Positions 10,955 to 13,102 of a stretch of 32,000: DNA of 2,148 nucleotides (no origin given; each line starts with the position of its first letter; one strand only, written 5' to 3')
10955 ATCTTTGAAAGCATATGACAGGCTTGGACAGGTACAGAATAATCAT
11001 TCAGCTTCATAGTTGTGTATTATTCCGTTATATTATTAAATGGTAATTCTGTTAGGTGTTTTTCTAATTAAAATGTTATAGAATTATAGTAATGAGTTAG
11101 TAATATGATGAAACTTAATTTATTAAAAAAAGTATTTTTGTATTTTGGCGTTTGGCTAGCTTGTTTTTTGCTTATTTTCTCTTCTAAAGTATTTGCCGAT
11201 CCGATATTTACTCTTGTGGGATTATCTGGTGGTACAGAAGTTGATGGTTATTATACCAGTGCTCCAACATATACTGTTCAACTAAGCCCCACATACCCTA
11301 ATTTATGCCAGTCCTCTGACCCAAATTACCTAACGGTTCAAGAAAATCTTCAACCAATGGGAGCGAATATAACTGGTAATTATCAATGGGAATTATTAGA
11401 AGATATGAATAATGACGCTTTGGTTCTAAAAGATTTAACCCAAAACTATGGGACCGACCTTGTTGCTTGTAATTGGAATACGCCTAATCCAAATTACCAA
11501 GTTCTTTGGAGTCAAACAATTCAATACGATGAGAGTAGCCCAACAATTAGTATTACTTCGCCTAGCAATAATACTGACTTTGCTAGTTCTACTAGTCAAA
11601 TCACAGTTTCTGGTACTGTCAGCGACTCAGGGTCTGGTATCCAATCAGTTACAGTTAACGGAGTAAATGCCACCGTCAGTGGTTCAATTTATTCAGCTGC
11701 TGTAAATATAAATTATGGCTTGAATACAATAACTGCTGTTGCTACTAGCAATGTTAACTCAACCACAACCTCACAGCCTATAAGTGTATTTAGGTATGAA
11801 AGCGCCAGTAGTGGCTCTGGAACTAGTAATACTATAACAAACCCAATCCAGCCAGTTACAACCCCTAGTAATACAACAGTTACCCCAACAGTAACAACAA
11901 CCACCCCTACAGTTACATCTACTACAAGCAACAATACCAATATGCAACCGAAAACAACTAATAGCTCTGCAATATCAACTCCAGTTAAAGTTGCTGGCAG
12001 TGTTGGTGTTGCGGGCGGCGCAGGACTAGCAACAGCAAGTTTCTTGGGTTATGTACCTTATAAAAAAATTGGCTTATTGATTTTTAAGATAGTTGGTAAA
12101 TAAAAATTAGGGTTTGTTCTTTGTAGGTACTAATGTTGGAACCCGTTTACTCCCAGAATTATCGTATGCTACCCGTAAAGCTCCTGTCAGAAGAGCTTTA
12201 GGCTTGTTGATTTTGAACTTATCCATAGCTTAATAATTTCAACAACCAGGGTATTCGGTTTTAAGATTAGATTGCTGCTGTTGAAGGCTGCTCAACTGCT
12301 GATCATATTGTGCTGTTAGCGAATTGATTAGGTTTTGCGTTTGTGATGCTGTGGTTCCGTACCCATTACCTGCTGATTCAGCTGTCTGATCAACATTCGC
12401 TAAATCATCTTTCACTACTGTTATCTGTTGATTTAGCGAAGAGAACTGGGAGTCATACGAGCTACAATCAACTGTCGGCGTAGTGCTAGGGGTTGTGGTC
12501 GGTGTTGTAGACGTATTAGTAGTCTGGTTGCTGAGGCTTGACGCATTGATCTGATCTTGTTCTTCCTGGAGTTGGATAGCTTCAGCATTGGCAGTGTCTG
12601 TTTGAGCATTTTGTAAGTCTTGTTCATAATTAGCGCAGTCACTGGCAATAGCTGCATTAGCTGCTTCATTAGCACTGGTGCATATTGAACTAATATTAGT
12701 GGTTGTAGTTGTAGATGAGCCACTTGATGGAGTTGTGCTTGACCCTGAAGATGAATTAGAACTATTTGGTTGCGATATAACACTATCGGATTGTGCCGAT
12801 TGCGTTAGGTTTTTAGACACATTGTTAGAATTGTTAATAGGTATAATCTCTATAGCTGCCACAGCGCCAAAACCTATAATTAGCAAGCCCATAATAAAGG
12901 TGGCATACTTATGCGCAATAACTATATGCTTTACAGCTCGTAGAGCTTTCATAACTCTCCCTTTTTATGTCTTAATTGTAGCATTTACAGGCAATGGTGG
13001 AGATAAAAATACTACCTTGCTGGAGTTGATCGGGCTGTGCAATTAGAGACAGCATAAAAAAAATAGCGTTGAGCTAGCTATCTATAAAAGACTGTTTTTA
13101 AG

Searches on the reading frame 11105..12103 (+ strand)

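Call 3: search_protein_families(library=pfam, proteins=[window:11105-12103:+], max_evalue=1)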
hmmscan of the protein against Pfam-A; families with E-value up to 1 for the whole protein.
window:11105-12103:+ (332 aa): 2 families
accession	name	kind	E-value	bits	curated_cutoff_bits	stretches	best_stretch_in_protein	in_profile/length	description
PF09136.16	Glucodextran_B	-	4.4e-11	43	27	1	146-224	1-77/83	Glucodextranase, domain B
PF12733.13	Cadherin-like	-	0.002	19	24.2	1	156-229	19-87/89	Cadherin-like beta sandwich domain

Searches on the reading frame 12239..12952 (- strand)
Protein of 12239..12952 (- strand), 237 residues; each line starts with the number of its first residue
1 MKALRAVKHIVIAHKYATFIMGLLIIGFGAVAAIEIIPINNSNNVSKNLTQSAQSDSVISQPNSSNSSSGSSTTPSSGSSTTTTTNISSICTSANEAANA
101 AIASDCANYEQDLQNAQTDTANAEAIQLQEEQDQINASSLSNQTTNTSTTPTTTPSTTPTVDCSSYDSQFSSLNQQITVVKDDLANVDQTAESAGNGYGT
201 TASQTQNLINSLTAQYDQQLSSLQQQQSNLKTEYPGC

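Call 3: search_protein_families(library=pfam, proteins=[window:12239-12952:-], max_evalue=1)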
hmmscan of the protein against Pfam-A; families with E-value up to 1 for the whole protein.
window:12239-12952:- (237 aa): 3 families
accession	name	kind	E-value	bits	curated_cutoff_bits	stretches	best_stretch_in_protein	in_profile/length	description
PF17045.10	CEP63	-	0.0092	16.2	33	1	166-234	26-97/263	Centrosomal protein of 63 kDa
PF06419.17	COG6_N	-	0.031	14.8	27.4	1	169-231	34-95/114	Conserved oligomeric complex COG6, N-terminal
PF21532.2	Bin2_C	-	0.07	13.3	27.4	1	44-165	9-128/266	Bridging integrator 2, C-terminal tail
